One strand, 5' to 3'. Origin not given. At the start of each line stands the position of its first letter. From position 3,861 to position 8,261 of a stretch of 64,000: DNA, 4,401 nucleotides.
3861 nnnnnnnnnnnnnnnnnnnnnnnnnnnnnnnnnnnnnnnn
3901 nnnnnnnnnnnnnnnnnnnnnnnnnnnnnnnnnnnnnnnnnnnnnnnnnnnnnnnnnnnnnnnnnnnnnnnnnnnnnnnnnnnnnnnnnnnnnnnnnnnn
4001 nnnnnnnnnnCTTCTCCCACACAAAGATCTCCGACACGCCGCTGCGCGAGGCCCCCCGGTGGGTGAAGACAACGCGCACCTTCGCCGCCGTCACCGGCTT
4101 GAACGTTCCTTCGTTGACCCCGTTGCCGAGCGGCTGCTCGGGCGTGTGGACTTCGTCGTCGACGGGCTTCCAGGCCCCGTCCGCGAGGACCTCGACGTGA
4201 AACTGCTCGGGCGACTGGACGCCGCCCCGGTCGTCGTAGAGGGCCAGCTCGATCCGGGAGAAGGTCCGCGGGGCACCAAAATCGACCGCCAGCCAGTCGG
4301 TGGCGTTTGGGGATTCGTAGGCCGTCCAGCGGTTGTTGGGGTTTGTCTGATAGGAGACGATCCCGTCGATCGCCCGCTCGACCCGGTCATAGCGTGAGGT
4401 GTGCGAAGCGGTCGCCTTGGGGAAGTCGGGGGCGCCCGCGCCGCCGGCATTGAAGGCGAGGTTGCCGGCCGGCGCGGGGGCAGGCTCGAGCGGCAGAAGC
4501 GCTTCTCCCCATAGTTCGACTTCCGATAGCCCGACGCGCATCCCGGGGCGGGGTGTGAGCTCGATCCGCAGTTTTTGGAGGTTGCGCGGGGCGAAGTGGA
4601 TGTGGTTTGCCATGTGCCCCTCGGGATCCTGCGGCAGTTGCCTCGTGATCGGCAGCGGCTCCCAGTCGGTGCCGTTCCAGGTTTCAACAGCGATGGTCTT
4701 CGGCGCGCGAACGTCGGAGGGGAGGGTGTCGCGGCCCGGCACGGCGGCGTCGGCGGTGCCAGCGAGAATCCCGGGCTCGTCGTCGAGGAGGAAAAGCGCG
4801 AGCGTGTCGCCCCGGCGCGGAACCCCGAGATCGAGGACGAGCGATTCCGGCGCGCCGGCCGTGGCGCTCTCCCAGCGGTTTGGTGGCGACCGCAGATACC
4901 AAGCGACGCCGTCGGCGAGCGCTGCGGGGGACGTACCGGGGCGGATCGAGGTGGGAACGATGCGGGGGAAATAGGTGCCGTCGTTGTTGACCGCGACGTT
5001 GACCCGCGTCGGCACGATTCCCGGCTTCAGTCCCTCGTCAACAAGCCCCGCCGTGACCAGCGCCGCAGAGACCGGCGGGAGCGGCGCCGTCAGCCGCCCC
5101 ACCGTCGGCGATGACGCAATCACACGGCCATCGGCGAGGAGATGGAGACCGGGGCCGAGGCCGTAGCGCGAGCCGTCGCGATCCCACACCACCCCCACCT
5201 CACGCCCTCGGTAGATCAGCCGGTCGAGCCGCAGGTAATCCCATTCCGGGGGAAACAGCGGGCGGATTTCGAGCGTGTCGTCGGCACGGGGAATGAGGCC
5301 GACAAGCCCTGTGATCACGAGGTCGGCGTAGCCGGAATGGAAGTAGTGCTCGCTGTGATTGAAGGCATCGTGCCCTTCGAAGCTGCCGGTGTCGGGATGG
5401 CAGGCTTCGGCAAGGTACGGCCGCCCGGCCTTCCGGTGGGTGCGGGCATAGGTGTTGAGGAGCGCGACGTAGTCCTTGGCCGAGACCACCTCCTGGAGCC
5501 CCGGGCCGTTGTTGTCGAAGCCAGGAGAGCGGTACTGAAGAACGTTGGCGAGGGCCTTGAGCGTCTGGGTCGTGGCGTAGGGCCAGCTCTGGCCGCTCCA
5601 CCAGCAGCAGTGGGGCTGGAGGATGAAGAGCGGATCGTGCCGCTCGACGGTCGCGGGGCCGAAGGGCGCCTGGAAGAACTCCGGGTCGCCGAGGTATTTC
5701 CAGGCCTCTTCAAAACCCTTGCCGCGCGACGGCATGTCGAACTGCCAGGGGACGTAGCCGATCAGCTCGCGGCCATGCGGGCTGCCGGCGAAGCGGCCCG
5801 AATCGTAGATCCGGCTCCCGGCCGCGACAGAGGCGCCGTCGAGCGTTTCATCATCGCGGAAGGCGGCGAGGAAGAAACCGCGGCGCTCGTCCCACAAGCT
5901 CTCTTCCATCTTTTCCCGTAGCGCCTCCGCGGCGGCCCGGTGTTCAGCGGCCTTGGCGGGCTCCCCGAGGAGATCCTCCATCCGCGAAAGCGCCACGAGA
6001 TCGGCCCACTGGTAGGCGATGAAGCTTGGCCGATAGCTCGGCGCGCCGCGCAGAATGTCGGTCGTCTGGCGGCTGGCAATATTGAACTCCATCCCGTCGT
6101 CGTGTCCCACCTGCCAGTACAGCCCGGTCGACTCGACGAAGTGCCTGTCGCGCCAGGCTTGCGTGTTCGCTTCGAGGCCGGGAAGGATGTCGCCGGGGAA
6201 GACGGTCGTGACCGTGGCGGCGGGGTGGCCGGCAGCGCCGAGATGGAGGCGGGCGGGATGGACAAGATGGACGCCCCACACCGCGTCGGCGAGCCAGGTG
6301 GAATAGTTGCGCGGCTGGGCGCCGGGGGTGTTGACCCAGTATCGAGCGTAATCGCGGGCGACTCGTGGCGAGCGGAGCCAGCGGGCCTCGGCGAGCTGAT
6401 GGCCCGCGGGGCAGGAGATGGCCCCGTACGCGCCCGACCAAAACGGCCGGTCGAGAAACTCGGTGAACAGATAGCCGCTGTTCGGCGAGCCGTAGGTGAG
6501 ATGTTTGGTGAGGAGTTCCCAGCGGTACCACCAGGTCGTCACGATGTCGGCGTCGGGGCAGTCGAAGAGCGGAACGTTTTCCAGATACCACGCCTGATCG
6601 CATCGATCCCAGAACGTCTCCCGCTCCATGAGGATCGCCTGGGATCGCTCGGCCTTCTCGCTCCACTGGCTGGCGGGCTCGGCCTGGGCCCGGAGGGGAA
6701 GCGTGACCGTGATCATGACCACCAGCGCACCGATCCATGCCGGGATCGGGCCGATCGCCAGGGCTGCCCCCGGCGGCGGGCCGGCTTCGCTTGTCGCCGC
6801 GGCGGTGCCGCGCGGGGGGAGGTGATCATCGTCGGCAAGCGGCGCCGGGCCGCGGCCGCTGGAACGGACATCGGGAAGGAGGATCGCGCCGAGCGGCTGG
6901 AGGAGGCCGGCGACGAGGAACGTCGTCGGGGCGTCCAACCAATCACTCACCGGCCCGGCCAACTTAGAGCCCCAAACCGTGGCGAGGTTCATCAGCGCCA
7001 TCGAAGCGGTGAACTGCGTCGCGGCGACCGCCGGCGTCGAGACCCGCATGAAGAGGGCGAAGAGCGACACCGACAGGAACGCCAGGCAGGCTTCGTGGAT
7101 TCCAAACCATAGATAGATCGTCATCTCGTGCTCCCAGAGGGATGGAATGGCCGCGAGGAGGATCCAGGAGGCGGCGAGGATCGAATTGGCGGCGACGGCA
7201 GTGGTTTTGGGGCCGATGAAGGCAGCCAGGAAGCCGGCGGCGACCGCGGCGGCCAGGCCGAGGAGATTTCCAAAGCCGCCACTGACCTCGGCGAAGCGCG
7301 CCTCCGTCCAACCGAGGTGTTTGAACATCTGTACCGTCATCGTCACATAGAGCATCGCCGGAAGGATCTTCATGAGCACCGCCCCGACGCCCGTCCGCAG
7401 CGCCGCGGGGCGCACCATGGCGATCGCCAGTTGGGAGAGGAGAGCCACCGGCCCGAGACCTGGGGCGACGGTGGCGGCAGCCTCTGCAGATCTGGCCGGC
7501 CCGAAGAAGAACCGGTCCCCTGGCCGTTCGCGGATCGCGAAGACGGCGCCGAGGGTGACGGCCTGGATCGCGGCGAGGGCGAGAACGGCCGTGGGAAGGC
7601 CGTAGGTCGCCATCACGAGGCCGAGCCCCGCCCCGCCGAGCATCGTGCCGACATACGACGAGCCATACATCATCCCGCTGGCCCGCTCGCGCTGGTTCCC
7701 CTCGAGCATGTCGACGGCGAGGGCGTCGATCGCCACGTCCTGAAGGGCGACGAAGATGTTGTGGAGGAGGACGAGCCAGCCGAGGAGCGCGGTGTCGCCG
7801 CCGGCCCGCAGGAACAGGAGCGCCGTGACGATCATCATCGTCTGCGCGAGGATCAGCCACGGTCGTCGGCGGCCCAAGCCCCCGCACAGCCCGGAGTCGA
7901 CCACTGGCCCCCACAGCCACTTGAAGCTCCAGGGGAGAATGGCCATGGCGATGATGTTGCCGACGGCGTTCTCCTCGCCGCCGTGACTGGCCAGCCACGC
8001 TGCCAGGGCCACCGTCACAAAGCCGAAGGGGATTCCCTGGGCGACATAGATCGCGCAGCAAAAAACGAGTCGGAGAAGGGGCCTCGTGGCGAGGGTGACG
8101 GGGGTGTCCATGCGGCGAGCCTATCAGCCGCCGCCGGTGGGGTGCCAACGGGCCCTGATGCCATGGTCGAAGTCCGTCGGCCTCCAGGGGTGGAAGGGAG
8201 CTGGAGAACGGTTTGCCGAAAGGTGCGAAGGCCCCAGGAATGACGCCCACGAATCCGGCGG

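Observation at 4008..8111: MFS permease fused in one ORF to a glycoside hydrolase and two discoidin domains via a retained signal-peptide-like 13th helix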

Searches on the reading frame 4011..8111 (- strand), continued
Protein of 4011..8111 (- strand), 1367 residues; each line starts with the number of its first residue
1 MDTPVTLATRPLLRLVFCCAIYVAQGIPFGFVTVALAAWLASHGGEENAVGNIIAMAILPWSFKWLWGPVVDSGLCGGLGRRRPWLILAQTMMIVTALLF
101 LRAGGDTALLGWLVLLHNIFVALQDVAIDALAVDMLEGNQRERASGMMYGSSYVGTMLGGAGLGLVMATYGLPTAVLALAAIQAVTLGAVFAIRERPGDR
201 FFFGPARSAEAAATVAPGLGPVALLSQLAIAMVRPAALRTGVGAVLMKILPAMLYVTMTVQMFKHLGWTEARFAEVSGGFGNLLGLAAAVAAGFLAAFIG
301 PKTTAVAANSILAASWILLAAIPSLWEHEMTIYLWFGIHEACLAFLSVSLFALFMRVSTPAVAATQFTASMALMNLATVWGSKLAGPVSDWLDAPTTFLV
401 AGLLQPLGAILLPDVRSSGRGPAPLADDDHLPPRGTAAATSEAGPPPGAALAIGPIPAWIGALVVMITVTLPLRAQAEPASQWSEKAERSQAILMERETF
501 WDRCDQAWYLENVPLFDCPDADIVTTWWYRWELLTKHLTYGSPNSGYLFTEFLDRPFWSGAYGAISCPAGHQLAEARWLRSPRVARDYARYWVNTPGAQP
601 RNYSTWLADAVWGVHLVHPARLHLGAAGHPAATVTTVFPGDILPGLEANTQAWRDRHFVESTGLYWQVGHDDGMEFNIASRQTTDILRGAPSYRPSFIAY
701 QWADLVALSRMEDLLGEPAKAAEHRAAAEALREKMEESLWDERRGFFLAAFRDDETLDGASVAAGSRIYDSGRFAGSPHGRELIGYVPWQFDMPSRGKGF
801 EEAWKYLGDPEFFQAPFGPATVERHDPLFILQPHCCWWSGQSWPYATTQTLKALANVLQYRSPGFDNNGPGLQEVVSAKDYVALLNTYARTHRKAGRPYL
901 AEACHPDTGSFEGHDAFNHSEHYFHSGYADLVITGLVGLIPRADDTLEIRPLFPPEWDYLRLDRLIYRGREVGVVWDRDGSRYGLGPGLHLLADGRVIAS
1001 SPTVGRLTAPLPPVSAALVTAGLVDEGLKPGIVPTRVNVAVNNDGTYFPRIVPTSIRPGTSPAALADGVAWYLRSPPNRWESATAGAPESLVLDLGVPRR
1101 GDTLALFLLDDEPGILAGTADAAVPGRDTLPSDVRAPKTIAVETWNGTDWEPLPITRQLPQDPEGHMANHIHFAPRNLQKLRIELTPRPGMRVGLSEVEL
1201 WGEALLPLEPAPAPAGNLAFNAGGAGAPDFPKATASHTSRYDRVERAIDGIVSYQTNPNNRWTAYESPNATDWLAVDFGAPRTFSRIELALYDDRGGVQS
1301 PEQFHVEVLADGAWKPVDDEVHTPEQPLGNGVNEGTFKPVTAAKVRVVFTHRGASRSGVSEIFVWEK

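Call 74: search_protein_families(library=ncbifam, proteins=[L089:4544-5806:+, L089:5820-6629:+, L089:6639-7091:+, L089:7128-8060:+, L089:8095-8937:+, L089:8950-9975:+], max_evalue=1e-8)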
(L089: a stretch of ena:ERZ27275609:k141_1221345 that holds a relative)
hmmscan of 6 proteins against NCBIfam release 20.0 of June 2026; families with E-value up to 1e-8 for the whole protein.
L089:4544-5806:+ (420 aa): 0 families

L089:5820-6629:+ (269 aa): 5 families
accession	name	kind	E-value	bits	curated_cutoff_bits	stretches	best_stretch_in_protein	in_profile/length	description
NF041099.2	keto_glucon_epim_IolO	equivalog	3e-51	174.3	300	1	11-264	10-263/269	5-keto-L-gluconate epimerase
NF051856.1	PsicseEpim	equivalog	3.2e-24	86.2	300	1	71-249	65-246/287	D-psicose 3-epimerase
TIGR03234.1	OH-pyruv-isom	equivalog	5.3e-22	78.4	353.45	1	29-258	21-250/254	hydroxypyruvate isomerase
NF043033.1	OxoTetrIsom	equivalog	5e-16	59.2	325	1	30-253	23-242/251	2-oxo-tetronate isomerase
NF007444.0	PRK09997.1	equivalog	1e-10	41.6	465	1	31-259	24-252/258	hydroxypyruvate isomerase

L089:6639-7091:+ (150 aa): 0 families

L089:7128-8060:+ (310 aa): 6 families
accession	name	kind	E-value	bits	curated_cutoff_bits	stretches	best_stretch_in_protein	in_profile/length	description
NF049922.1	MethglyxlRedYdjG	equivalog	2e-23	83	550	1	1-285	1-312/326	NADH-dependent methylglyoxal reductase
NF007695.0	PRK10376.1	subfamily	5.2e-15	55.3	280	1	33-198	40-207/290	oxidoreductase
NF008377.0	PRK11172.1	equivalog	1.3e-13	50.8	327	1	31-200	14-175/267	2,5-didehydrogluconate reductase DkgB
TIGR01293.1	Kv_beta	subfamily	3.5e-12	46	365.4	1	1-212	1-216/319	voltage-dependent potassium channel subunit beta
NF008598.0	PRK11565.1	equivalog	4.6e-10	39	425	1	30-175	25-160/275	2,5-didehydrogluconate reductase DkgA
NF007388.0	PRK09912.1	subfamily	9.1e-09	34.7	448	0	1-213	13-232/346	L-glyceraldehyde 3-phosphate reductase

L089:8095-8937:+ (280 aa): 1 family
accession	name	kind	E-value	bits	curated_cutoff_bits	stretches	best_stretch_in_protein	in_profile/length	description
NF052480.1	FuconLaconase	equivalog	4.1e-96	321.9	400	1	1-279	1-286/287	L-fucono-1,5-lactonase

L089:8950-9975:+ (341 aa): 19 families
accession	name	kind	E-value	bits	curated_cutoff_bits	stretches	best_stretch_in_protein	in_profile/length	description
NF007489.0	PRK10083.1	equivalog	1.1e-53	182.4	376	1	2-322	2-320/339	Zn-dependent oxidoreductase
NF041097.1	keto_inos_dh_IolM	equivalog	5e-43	147.2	450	1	9-322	37-374/389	scyllo-inosose 3-dehydrogenase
NF003808.0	PRK05396.1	equivalog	2.3e-36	125.4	380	1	1-323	1-326/341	L-threonine 3-dehydrogenase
TIGR00692.1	tdh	equivalog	4.8e-35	121.2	458.35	1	21-322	19-325/340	L-threonine 3-dehydrogenase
TIGR03451.1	mycoS_dep_FDH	equivalog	2.3e-28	99.1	512.9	2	151-338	167-357/358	S-(hydroxymethyl)mycothiol dehydrogenase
NF010344.0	PRK13771.1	subfamily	5.7e-27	94.6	349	1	1-315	1-310/334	putative alcohol dehydrogenase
NF007375.0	PRK09880.1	equivalog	2.8e-26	92.1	469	1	28-321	30-326/344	L-idonate 5-dehydrogenase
NF007642.0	PRK10309.1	equivalog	1.1e-25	90.6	550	1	14-315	14-323/347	galactitol-1-phosphate 5-dehydrogenase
TIGR03989.1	Rxyl_3153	subfamily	1.5e-21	77.1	440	1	20-108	21-109/370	NDMA-dependent alcohol dehydrogenase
TIGR02818.1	adh_III_F_hyde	equivalog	3.7e-21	75.6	543.95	1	23-115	24-119/368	S-(hydroxymethyl)glutathione dehydrogenase/class III alcohol dehydrogenase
TIGR03366.1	HpnZ_proposed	hypoth_equivalog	6.8e-20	71.5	328.1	1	23-261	3-255/315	putative phosphonate catabolism associated alcohol dehydrogenase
TIGR01202.1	bchC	equivalog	1e-19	70.8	291.25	1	22-323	22-294/308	chlorophyll synthesis pathway protein BchC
NF041172.1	AcrlCoa_red_Thmprot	equivalog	1.2e-19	70.5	500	1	1-311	1-307/334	acryloyl-CoA reductase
NF006940.0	PRK09422.1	equivalog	2.4e-17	62.9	344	1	21-266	20-267/338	alcohol dehydrogenase AdhP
TIGR03201.1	dearomat_had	equivalog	1.8e-16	60.2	338.65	1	22-312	20-324/349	6-hydroxycyclohex-1-ene-1-carbonyl-CoA dehydrogenase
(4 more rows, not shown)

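Call 77: list_cluster_members(proteins=[P0163, P0152, P0016])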
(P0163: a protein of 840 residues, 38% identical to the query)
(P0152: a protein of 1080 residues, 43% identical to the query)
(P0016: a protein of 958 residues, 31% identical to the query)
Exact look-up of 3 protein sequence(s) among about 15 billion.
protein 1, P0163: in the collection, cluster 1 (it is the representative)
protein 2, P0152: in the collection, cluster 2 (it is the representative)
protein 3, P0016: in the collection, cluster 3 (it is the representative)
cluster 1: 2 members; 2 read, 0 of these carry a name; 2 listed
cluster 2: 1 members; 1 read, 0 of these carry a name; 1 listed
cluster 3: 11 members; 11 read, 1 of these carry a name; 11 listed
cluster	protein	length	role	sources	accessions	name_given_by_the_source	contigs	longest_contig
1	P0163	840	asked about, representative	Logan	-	-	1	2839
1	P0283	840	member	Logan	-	-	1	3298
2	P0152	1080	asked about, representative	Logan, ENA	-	-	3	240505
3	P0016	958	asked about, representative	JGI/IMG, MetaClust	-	\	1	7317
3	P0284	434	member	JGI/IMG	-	-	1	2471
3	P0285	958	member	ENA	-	-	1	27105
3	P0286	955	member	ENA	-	-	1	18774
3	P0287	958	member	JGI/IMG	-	-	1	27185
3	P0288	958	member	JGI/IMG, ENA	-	-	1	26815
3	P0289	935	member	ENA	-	-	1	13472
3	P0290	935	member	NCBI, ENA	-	-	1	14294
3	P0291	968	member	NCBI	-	-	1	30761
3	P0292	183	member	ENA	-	-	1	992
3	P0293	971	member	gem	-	-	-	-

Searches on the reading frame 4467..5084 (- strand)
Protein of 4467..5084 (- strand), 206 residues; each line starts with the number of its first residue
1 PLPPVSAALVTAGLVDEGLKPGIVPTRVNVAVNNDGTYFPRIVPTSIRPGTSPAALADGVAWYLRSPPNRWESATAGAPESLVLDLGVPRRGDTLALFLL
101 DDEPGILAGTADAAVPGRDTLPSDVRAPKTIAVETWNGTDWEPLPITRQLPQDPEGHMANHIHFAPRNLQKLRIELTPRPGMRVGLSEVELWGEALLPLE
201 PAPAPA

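Call 34: search_protein_families(library=pfam, proteins=[window:4467-5084:-], max_evalue=1)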
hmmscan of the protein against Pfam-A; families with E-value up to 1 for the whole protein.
window:4467-5084:- (206 aa): 0 families

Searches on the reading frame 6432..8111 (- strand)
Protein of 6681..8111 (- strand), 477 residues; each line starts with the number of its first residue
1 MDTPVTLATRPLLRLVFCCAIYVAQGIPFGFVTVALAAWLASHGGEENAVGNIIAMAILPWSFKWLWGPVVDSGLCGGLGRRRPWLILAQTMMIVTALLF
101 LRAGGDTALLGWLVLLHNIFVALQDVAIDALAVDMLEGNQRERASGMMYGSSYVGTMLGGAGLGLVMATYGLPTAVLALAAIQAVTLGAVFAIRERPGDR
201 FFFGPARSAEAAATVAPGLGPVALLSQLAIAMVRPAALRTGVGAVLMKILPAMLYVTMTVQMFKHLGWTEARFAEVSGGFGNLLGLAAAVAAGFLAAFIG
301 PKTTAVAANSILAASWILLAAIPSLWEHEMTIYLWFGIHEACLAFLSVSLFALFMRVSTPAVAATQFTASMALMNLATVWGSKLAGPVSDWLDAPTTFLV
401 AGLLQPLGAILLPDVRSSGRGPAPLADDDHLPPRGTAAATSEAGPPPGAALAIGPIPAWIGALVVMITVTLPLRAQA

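Call 11: search_solved_structures(query=window:6681-8111:-, max_evalue=0.01)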
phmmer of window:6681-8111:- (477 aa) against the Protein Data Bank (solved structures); distinct sequences matched with E-value up to 0.01: 7.
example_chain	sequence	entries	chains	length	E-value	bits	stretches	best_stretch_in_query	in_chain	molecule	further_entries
9j9z_A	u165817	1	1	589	4.2e-08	35.8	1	21-170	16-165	Muropeptide transporter,Soluble cytochrome b562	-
8zbb_A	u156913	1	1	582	1.1e-07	34.4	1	22-170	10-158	Muropeptide transporter,Soluble cytochrome b562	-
9mun_A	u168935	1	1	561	1.9e-07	33.7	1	15-144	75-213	Acetyl-coenzyme A transporter 1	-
9m0s_A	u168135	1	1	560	3.9e-07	32.6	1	15-144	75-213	Acetyl-coenzyme A transporter 1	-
9pvm_A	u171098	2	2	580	4.4e-07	32.4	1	15-144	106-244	Acetyl-coenzyme A transporter 1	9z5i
8zgz_A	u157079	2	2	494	4.9e-07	32.3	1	21-408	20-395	Protein AmpG | Muropeptide transporter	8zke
9c3f_A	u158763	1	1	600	0.00096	21.4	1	21-392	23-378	Anhydromuropeptide permease,Soluble cytochrome b562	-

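Call 32: predict_structure(alignment_id=A2)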
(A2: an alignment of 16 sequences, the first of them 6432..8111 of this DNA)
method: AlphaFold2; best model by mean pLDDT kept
length: 560 residues; sequences in the alignment: 16
mean_pLDDT: 73.4   pTM: 0.69
mean pLDDT of the five models: 73.4, 70.4, 69.9, 67.9, 59.5
residues with pLDDT >= 90: 205; 70-90: 153; 50-70: 71; < 50: 131
segments of 3 or more residues with pLDDT < 50: 204-219, 418-459, 470-485, 494-504, 517-525, 534-560
pLDDT, mean of each block of 10 residues (from residue 1): 67 86 92 94 90 94 80 61 84 94 86 94 86 67 81 95 94 94 89 72 50 45 72 84 91 94 88 92 93 85 92 93 80 92 93 82 74 91 93 91 90 63 33 31 30 41 51 37 47 44 48 50 50 45 37 36
secondary structure, 60 per line:
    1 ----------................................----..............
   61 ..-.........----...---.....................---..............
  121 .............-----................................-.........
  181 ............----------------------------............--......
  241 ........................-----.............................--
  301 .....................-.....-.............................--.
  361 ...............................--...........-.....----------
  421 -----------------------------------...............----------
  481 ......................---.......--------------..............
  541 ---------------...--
elements in order: H11-42 H47-62 H64-72 H83-103 H107-133 H139-170 H172-192 H221-232 H235-264 H270-298 H301-321 H323-327 H329-357 H360-391 H394-404 H406-410 H456-470 H481-502 H506-512 H527-540

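Call 82: fold_search(model_id=the predicted structure, library=pdb)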
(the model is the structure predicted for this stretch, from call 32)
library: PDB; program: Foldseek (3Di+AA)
matches with E <= 10: 689; with E <= 0.001: 407
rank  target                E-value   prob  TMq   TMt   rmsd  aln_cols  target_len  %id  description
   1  8zgz                  4.2e-10  1.00  0.57  0.67   4.3       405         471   20  Cryo-EM structure of inward state Anhydromuropeptide permease (AmpG) (released 2025-05-21)
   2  9c3f                  1.4e-08  1.00  0.50  0.57   6.9       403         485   20  Cryo-EM structure of E. coli AmpG (released 2024-12-18)
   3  9j9z_A                6.0e-08  1.00  0.53  0.51   8.5       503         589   18  Cryo-EM structure of Outward state Anhydromuropeptide permease (AmpG) complex with GlcNAc-1,6-anhMurNAc (released 2025-07-16)
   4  8tgk_A                1.1e-07  1.00  0.56  0.79   4.5       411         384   16  VMAT1 dimer with histamine and reserpine (released 2024-03-20)
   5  8tgn_A                1.4e-07  1.00  0.56  0.79   4.9       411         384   16  VMAT1 dimer with serotonin and reserpine (released 2024-03-20)
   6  8zbb_A                2.0e-07  1.00  0.50  0.49   9.1       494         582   18  Cryo-EM structure of outward state Anhydromuropeptide permease (AmpG) G50W/L269W (released 2025-04-30)
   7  8tgh_A                2.8e-07  1.00  0.55  0.77   5.2       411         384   18  VMAT1 dimer with amphetamine and reserpine (released 2024-03-20)
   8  8ttf_A                3.1e-07  1.00  0.54  0.74   4.9       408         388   14  NorA double mutant - E222QD307N at pH 7.5 (released 2024-05-29)
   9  9m0s                  3.6e-07  1.00  0.54  0.69   5.7       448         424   18  Acetyl-CoA-bound SLC33A1 in a cytoplasm-facing conformation (released 2025-04-23)
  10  9mun                  4.0e-07  1.00  0.54  0.63   5.8       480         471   18  Structure of Human SLC33A1 in complex with oxidized glutathione (released 2026-02-25)
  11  8zke                  4.6e-07  1.00  0.57  0.81   4.8       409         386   20  Cryo-EM structure of inward-facing Anhydromuropeptide permease (AmpG) in complex with GlcNAc-1,6-anhMurNAc (released 2025-05-21)
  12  8t69                  6.0e-07  1.00  0.55  0.76   5.1       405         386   14  Human VMAT2 in complex with tetrabenazine (released 2023-11-01)
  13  8tgj_A                7.4e-07  1.00  0.54  0.77   4.7       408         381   16  VMAT1 dimer in unbound form and with reserpine (released 2024-03-20)
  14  8tth_A                9.5e-07  1.00  0.53  0.77   4.8       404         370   13  NorA single mutant - D307N at pH 7.5 (released 2024-05-29)
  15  8tgg_A                9.8e-07  1.00  0.56  0.80   4.1       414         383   15  VMAT1 dimer with MPP+ and reserpine (released 2024-03-20)
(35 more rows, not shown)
